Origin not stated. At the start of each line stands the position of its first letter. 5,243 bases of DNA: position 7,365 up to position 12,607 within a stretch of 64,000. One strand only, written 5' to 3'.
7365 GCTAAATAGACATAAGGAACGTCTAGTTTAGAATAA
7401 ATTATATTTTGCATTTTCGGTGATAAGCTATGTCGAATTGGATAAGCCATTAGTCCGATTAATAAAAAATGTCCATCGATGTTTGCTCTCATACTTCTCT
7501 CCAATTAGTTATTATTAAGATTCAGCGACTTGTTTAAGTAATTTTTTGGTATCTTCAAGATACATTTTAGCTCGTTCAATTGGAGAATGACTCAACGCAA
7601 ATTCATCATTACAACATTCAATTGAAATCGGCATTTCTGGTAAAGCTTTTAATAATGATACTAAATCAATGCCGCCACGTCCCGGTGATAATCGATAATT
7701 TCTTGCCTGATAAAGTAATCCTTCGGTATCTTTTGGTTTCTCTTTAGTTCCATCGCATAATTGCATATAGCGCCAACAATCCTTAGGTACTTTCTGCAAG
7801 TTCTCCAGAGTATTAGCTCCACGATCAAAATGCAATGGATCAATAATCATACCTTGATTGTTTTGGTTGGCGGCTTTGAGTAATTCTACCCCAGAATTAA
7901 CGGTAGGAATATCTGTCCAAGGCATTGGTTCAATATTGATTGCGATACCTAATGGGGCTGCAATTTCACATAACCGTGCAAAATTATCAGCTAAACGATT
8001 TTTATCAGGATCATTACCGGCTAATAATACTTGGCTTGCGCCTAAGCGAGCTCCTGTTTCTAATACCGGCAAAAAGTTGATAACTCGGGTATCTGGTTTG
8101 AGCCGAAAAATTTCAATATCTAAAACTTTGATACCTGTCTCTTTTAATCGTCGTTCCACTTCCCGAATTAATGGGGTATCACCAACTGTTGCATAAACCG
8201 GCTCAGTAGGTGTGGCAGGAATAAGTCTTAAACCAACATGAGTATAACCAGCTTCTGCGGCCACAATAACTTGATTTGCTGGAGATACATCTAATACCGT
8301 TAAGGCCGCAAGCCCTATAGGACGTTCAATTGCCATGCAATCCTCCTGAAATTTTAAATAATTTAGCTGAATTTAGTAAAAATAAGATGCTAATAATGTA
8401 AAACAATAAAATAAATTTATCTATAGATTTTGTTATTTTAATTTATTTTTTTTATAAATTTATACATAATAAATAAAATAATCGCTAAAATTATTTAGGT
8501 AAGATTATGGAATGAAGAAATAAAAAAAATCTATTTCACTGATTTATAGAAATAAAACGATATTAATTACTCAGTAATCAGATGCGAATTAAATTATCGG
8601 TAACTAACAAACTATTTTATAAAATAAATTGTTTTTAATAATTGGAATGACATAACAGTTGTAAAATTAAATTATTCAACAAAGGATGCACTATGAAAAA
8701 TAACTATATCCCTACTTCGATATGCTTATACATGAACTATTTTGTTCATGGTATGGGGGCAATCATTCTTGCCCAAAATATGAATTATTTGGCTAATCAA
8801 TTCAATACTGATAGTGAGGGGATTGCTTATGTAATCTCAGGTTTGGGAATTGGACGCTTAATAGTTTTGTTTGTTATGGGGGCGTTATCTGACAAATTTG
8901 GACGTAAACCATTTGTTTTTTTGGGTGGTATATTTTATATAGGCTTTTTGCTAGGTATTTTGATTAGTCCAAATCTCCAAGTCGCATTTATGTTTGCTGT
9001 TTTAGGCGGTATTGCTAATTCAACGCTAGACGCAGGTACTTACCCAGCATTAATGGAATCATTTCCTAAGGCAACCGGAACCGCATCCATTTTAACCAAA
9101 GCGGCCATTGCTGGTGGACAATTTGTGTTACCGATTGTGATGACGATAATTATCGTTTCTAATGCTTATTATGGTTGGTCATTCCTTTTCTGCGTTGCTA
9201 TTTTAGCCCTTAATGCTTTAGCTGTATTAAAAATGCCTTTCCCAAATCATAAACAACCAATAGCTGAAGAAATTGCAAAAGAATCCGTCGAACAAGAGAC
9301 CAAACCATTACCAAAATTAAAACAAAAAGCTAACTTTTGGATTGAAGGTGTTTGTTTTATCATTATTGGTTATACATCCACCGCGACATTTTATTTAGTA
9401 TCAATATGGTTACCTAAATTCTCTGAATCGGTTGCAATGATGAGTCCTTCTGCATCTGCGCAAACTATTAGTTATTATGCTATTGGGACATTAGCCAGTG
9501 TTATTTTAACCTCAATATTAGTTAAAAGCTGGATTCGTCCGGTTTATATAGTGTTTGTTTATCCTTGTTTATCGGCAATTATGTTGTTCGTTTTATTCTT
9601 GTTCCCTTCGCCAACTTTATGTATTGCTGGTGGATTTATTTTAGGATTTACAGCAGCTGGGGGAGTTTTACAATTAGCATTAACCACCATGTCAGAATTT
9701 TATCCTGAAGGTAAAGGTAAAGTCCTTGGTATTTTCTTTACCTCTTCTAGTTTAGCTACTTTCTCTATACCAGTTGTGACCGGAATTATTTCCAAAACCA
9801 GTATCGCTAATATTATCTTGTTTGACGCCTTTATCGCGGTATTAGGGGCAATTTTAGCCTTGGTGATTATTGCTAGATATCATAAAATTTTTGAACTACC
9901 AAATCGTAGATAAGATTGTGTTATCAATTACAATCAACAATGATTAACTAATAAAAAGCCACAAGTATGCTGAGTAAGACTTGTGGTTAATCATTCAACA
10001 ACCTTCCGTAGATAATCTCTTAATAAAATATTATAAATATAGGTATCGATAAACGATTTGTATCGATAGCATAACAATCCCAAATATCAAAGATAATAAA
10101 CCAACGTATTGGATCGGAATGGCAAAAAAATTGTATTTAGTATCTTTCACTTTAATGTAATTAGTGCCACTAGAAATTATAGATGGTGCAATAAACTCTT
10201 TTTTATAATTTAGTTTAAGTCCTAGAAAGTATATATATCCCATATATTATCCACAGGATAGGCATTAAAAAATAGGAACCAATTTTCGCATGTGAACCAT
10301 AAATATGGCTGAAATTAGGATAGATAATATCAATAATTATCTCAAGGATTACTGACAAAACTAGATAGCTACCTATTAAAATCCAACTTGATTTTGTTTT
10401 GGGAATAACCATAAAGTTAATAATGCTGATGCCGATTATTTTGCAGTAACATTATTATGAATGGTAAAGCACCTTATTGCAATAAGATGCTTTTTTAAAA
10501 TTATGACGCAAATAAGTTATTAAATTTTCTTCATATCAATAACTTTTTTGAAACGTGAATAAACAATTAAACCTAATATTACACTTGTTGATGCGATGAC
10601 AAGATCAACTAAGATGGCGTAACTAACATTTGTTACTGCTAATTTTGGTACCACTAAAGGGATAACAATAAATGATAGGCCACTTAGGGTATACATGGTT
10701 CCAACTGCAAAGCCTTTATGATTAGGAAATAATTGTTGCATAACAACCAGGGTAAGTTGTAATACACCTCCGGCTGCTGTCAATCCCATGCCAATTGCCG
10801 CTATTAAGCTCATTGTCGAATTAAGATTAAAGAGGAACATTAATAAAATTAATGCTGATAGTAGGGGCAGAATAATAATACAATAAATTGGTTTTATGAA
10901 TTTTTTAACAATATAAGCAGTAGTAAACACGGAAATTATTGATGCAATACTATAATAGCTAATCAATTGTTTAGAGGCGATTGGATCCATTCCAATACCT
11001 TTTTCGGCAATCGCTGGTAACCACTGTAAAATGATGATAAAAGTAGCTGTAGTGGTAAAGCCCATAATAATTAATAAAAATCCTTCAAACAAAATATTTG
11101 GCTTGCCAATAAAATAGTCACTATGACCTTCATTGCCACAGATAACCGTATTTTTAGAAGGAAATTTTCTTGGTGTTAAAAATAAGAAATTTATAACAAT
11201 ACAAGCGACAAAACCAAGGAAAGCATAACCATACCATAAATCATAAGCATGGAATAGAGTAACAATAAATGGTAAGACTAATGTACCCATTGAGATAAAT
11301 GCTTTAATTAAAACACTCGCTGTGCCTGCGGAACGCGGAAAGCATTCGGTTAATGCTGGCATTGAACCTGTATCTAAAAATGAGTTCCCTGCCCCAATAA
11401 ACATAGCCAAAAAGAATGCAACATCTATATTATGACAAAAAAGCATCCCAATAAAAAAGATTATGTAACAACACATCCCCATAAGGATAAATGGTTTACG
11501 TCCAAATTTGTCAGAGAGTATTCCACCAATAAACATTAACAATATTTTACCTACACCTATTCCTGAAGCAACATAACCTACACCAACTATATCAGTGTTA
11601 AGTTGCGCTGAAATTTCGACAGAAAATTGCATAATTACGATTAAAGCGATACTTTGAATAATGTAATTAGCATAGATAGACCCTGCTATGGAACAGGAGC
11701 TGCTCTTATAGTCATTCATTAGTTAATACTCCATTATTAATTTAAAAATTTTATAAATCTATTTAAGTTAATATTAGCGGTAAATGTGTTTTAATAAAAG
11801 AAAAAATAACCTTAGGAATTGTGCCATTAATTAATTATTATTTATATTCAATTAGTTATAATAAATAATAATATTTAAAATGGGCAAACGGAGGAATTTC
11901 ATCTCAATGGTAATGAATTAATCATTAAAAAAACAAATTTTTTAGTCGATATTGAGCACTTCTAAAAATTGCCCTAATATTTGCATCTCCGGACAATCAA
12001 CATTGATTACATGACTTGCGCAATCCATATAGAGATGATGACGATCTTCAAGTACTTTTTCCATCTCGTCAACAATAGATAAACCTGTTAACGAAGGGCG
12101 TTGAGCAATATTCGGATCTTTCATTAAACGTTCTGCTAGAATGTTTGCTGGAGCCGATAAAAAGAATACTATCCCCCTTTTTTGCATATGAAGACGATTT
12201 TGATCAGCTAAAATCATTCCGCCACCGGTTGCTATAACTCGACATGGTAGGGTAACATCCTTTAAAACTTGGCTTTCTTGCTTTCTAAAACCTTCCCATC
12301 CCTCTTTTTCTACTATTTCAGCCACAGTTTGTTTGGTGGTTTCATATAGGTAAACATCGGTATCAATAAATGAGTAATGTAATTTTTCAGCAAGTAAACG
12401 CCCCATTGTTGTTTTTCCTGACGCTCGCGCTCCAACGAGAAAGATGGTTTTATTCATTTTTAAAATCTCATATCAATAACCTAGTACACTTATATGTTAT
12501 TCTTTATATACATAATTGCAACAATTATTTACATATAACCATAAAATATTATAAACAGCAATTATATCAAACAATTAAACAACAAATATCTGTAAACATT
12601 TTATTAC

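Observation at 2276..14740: Expanded quinate/shikimate (ydiB-aroD) cluster with a FadH-like flavoprotein, SDR, TIM-barrel enzyme, two MFS transporters, aroL, an AKR and a LysR regulator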

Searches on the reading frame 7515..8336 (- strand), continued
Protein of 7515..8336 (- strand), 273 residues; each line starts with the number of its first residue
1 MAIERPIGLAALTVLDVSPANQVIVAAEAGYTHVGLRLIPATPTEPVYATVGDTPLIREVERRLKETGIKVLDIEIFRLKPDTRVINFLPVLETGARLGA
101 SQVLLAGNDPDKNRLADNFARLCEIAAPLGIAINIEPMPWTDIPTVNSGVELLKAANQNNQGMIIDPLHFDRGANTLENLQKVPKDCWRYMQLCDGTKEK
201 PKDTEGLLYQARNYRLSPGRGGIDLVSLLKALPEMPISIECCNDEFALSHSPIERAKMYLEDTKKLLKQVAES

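Call 41: find_encoding_contigs(protein=P0022, flank=10000, max_places=1)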
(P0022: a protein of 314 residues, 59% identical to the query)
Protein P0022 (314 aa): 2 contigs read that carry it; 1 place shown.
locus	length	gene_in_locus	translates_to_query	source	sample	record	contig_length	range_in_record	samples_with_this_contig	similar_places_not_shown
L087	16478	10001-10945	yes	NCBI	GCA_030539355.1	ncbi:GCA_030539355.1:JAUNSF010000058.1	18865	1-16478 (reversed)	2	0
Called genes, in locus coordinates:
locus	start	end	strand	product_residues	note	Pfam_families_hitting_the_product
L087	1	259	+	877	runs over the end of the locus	PF00535:Glycos_transf_2, PF13641:Glyco_tranf_2_3, PF13506:Glyco_transf_21, PF13632:Glyco_trans_2_3, PF03552:Cellulose_synt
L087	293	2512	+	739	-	PF03170:CBM_BcsB_1st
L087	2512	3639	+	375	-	PF01270:Glyco_hydro_8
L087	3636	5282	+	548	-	PF11658:CBP_BcsG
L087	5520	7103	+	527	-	-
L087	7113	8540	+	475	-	-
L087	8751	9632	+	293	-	PF01261:AP_endonuc_2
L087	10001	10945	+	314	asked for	PF01261:AP_endonuc_2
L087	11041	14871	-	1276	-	PF04434:SWIM (faint), PF12419:DUF3670, PF04851:ResIII, PF00176:SNF2-rel_dom, PF00271:Helicase_C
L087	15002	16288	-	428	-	PF01546:Peptidase_M20, PF07687:M20_dimer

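Call 42: find_encoding_contigs(protein=P0067, flank=10000, max_places=1)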
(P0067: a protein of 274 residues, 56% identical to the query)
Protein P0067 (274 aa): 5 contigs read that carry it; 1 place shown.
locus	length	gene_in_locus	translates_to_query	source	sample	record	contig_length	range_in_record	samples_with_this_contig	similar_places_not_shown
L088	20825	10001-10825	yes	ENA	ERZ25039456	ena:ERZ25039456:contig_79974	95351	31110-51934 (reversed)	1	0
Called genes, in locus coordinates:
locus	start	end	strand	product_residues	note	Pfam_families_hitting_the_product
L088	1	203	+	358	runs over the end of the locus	PF00355:Rieske, PF19112:VanA_C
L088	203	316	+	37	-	-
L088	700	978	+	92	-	PF07883:Cupin_2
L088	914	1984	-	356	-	-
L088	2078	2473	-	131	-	-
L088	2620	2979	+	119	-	-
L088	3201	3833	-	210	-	PF09339:HTH_IclR, PF01614:IclR_C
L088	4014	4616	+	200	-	-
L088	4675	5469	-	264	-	PF09339:HTH_IclR, PF01978:TrmB (faint), PF01614:IclR_C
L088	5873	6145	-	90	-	-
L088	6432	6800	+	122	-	PF06808:DctM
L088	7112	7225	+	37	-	-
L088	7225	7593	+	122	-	PF03600:CitMHS (weak), PF06808:DctM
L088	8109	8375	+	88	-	PF03480:DctP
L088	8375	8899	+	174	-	PF03480:DctP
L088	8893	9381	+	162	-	PF13433:Peripla_BP_5, PF13458:Peripla_BP_6, PF01094:ANF_receptor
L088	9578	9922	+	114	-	-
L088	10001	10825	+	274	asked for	PF01261:AP_endonuc_2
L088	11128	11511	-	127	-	-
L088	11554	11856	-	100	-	-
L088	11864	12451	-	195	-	-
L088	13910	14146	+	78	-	PF13193:AMP-binding_C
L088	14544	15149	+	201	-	-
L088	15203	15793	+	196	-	PF07167:PhaC_N (weak), PF00561:Abhydrolase_1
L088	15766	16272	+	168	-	-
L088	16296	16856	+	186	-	PF02627:CMD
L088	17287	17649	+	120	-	PF01144:CoA_trans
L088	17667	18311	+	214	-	PF01144:CoA_trans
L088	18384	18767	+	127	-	PF12391:PCDO_beta_N, PF00775:Dioxygenase_C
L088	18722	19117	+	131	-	PF00775:Dioxygenase_C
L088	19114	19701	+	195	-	-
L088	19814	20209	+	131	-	PF00206:Lyase_1 (weak)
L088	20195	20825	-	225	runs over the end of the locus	-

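Call 56: predict_structure(alignment_id=A2)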
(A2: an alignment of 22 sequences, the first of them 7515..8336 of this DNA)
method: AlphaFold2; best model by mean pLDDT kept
length: 273 residues; sequences in the alignment: 22
mean_pLDDT: 96.6   pTM: 0.92
mean pLDDT of the five models: 96.6, 96.5, 96.5, 96.4, 96.2
residues with pLDDT >= 90: 264; 70-90: 6; 50-70: 0; < 50: 3
segments of 3 or more residues with pLDDT < 50: 1-3
pLDDT, mean of each block of 10 residues (from residue 1): 79 96 99 97 91 98 98 98 98 99 98 99 99 98 99 98 98 98 97 97 95 96 98 97 95 98 98 93
secondary structure, 60 per line:
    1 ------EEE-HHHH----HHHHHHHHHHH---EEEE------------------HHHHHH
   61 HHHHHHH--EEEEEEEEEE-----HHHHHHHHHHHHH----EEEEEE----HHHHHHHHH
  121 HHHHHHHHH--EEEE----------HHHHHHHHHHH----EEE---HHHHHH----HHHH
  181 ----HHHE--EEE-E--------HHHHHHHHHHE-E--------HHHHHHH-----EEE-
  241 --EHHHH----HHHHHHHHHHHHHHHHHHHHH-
elements in order: E7-9 H11-14 H19-29 E33-36 H55-67 E70-79 H85-97 E102-107 H112-129 E132-135 H146-156 E161-163 H167-172 H177-180 E191-193 H204-213 H225-231 E237-239 H244-247 H252-272

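Call 59: fold_search(model_id=the predicted structure, library=pdb)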
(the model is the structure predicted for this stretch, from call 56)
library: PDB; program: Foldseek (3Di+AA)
matches with E <= 10: 1877; with E <= 0.001: 416
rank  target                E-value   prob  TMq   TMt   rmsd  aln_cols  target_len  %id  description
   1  2g0w_B                1.4e-15  1.00  0.80  0.77   3.1       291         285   20  CRYSTAL STRUCTURE OF A PUTATIVE SUGAR ISOMERASE (LMO2234) FROM LISTERIA MONOCYTOGENES AT 1.70 A RESOLUTION (released 2006-03-07)
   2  2g0w_A                2.4e-15  1.00  0.80  0.80   3.0       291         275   21  CRYSTAL STRUCTURE OF A PUTATIVE SUGAR ISOMERASE (LMO2234) FROM LISTERIA MONOCYTOGENES AT 1.70 A RESOLUTION (released 2006-03-07)
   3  1i60                  1.1e-14  1.00  0.76  0.74   3.8       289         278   21  Structural genomics, IOLI protein (released 2002-03-13)
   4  5hmq_D                6.6e-14  1.00  0.80  0.37   3.5       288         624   20  xylose isomerase-like TIM barrel/4-hydroxyphenylpyruvate dioxygenase fusion protein (released 2016-10-19)
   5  5hmq_C                1.3e-13  1.00  0.80  0.37   3.5       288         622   20  xylose isomerase-like TIM barrel/4-hydroxyphenylpyruvate dioxygenase fusion protein (released 2016-10-19)
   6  5hmq_A                1.7e-13  1.00  0.80  0.37   3.5       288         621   20  xylose isomerase-like TIM barrel/4-hydroxyphenylpyruvate dioxygenase fusion protein (released 2016-10-19)
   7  5hmq_F                1.8e-13  1.00  0.81  0.37   3.5       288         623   20  xylose isomerase-like TIM barrel/4-hydroxyphenylpyruvate dioxygenase fusion protein (released 2016-10-19)
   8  5hmq_B                1.8e-13  1.00  0.80  0.37   3.5       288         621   20  xylose isomerase-like TIM barrel/4-hydroxyphenylpyruvate dioxygenase fusion protein (released 2016-10-19)
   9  5hmq_E                2.3e-13  1.00  0.80  0.37   3.5       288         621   20  xylose isomerase-like TIM barrel/4-hydroxyphenylpyruvate dioxygenase fusion protein (released 2016-10-19)
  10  3u0h_A                2.8e-12  1.00  0.75  0.73   4.3       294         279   19  The Structure of a Xylose Isomerase domain protein from Alicyclobacillus acidocaldarius subsp. acidocaldarius. (released 2011-11-09)
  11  7vpf_A                7.0e-12  1.00  0.74  0.74   3.6       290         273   16  Crystal structure of a novel putative sugar isomerase from the psychrophilic bacterium Paenibacillus sp. R4 (released 2021-12-29)
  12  4pgl_A                2.4e-11  1.00  0.70  0.64   4.4       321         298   16  Crystal structure of engineered D-tagatose 3-epimerase PcDTE-ILS6 (released 2014-10-22)
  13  2zds_B                3.2e-11  1.00  0.71  0.61   5.7       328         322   14  Crystal Structure of SCO6571 from Streptomyces coelicolor A3(2) (released 2008-12-02)
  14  7cj9_A                3.6e-11  1.00  0.70  0.67   5.3       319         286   19  Crystal structure of N-terminal His-tagged D-allulose 3-epimerase from Methylomonas sp. with additional C-terminal res (released 2021-04-21)
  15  4pgl_B                4.0e-11  1.00  0.69  0.66   4.3       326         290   15  Crystal structure of engineered D-tagatose 3-epimerase PcDTE-ILS6 (released 2014-10-22)
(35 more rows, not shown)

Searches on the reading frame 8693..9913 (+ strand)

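Call 3: search_protein_families(library=pfam, proteins=[window:8693-9913:+])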
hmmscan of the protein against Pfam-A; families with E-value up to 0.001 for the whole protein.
window:8693-9913:+ (406 aa): 1 family
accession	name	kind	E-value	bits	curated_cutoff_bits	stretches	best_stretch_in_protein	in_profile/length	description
PF07690.21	MFS_1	-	3.9e-39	135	33.4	2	13-358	2-345/347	Major Facilitator Superfamily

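Call 4: search_protein_families(library=ncbifam, proteins=[window:8693-9913:+])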
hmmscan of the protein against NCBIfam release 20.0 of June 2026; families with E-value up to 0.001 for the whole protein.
window:8693-9913:+ (406 aa): 16 families
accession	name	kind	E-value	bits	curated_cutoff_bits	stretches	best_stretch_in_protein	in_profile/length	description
NF049980.1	SfMCT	equivalog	6.2e-15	54.7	320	1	56-369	51-364/378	L-lactate MFS transporter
NF002982.0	PRK03699.1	equivalog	9e-14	51.3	221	1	8-393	10-379/395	MFS transporter TsgA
TIGR00895.1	2A0115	subfamily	1.8e-11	43.6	418.55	1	13-365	23-396/398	aromatic acid/H+ symport family MFS transporter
NF052292.1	efflux_CraA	equivalog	2.8e-11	43.1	725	1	21-192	29-199/409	chloramphenicol efflux MFS transporter CraA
TIGR00881.1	2A0104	subfamily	1.1e-09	37.8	407.75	1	26-366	14-369/379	phosphoglycerate transporter protein PgtP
NF011931.1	PRK15402.1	subfamily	6.9e-09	35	439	1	9-201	11-202/401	MdfA family multidrug efflux MFS transporter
NF003024.0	PRK03893.1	subfamily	3.8e-07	29.3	604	1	13-189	27-201/497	sialate:H+ symport family MFS transporter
TIGR00890.1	2A0111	subfamily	6.4e-07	28.6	374.85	1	31-381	27-365/377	oxalate/formate antiport family MFS transporter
NF007927.0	PRK10642.1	equivalog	6.7e-06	25.1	544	1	25-138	278-397/500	glycine betaine/L-proline transporter ProP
TIGR00883.1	2A0106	subfamily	9.1e-06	25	443.45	1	10-172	227-399/400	metabolite/H+ symporter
TIGR00898.1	2A0119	subfamily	1.5e-05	24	550.75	1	47-153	131-238/506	cation transport protein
NF000031.1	MFS_efflux_LmrA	exception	2.8e-05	23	850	1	32-180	56-205/484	lincomycin efflux MFS transporter Lmr(A)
TIGR00880.1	2_A_01_02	superfamily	3.3e-05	24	131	1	47-178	3-133/141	multidrug resistance protein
TIGR00710.1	efflux_Bcr_CflA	subfamily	3.5e-05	23.4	200.9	0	33-391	31-383/385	Bcr/CflA family efflux MFS transporter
TIGR00711.1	efflux_EmrB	subfamily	5e-05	22.2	230.2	1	9-189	4-183/485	DHA2 family efflux MFS transporter permease subunit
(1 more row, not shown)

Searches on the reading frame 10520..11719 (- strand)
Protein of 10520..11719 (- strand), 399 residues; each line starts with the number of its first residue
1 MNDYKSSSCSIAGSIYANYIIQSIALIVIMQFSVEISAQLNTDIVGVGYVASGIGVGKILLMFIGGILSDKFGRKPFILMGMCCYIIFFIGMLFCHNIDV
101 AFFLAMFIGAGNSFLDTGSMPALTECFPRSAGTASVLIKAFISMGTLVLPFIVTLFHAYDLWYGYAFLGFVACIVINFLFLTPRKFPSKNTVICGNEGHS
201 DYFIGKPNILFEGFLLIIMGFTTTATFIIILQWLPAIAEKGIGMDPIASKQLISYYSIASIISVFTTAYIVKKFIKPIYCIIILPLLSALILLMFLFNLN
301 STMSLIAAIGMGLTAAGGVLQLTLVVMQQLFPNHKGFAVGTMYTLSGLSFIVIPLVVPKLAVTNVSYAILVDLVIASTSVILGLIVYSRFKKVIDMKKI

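Call 3: search_protein_families(library=pfam, proteins=[window:10520-11719:-])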
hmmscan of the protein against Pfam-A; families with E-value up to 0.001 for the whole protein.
window:10520-11719:- (399 aa): 1 family
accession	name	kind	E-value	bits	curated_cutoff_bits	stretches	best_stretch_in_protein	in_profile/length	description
PF07690.21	MFS_1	-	1.3e-30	107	33.4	1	20-354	6-347/347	Major Facilitator Superfamily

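Call 4: search_protein_families(library=ncbifam, proteins=[window:10520-11719:-])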
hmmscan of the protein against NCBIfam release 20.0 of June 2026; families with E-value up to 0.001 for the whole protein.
window:10520-11719:- (399 aa): 8 families
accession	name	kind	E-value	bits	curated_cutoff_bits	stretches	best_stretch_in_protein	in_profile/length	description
NF002982.0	PRK03699.1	equivalog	2e-09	37.1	221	1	18-317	17-311/395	MFS transporter TsgA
TIGR00895.1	2A0115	subfamily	2.9e-08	33.1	418.55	1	209-359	248-396/398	aromatic acid/H+ symport family MFS transporter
TIGR00880.1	2_A_01_02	superfamily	1.5e-06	28.3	131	1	52-177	5-132/141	multidrug resistance protein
TIGR00890.1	2A0111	subfamily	2.5e-06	26.7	374.85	1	33-359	26-353/377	oxalate/formate antiport family MFS transporter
NF008586.0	PRK11551.1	equivalog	3.8e-06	26.2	410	1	37-371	42-378/406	3-(3-hydroxy-phenyl)propionate transporter MhpT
NF049980.1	SfMCT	equivalog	3.8e-06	25.8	320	1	60-368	52-369/378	L-lactate MFS transporter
NF008654.0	PRK11652.1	equivalog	2.8e-05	23.2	479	1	60-341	59-340/397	multidrug efflux MFS transporter EmrD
TIGR00893.1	2A0114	subfamily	8.1e-05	21.7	395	0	217-387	221-395/399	D-galactonate transporter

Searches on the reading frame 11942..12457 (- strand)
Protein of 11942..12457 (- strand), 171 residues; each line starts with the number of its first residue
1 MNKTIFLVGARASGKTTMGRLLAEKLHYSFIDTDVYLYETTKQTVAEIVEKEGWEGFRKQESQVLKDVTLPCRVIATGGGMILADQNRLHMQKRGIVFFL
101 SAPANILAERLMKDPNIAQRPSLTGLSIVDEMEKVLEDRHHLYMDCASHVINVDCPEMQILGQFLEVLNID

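Call 3: search_protein_families(library=pfam, proteins=[window:11942-12457:-])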
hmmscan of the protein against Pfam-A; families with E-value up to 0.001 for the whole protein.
window:11942-12457:- (171 aa): 5 families
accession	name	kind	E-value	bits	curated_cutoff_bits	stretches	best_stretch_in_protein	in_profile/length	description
PF01202.28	SKI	-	1.2e-41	142.9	22.1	1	11-168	1-158/159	Shikimate kinase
PF13238.12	AAA_18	-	3e-06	28.1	29.4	1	5-116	1-113/128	AAA domain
PF13189.12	Cytidylate_kin2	-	4.7e-05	24.1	28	0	9-36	6-33/176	Cytidylate kinase-like family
PF13671.12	AAA_33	-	0.0002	22.1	27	1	5-38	2-35/143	AAA domain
PF13173.12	AAA_14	-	0.0003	21.2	27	1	2-48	2-53/129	AAA domain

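Call 4: search_protein_families(library=ncbifam, proteins=[window:11942-12457:-])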
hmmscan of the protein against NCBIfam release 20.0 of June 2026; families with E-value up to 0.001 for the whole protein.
window:11942-12457:- (171 aa): 14 families
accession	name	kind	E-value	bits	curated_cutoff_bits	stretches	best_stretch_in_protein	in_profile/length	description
NF002988.0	PRK03731.1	equivalog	3.9e-67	225.3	161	1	1-169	1-169/174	shikimate kinase AroL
NF010553.0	PRK13947.1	equivalog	3.3e-30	105.5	204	1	3-154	2-150/173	shikimate kinase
NF010552.0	PRK13946.1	equivalog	4e-29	101.6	186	1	2-168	23-187/198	shikimate kinase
NF010555.0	PRK13949.1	equivalog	8.4e-27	94.4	180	1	3-154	2-154/175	shikimate kinase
NF003456.0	PRK05057.1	equivalog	5.9e-25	88.1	195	1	3-155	5-156/173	shikimate kinase AroK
NF040667.1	hom_kin_desulfo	exception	1.9e-24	86.4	197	1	4-155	2-148/163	homoserine kinase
NF010554.0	PRK13948.1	equivalog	7.1e-22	77.9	217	1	6-157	14-162/192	shikimate kinase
NF010556.0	PRK13951.1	equivalog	8.9e-21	74.3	560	1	4-145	2-137/492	bifunctional shikimate kinase AroK/3-dehydroquinate synthase AroB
NF001866.0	PRK00625.1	equivalog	3.5e-17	63.1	142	1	3-141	1-137/173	shikimate kinase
NF006610.0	PRK09169.1-4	subfamily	9.5e-17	58.9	4299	1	3-146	2866-3007/3056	hypothetical protein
NF006015.0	PRK08154.1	subfamily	1.9e-16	60.1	204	1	3-146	137-280/314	anaerobic benzoate catabolism transcriptional regulator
NF010627.0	PRK14021.1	equivalog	1.7e-09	36.6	565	1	6-151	10-156/542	bifunctional shikimate kinase/3-dehydroquinate synthase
NF004861.0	PRK06217.1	equivalog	2e-07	30.6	203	1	4-46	3-45/183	hypothetical protein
TIGR00152.1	TIGR00152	equivalog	0.00035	20.5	65.55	1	5-51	2-51/188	dephospho-CoA kinase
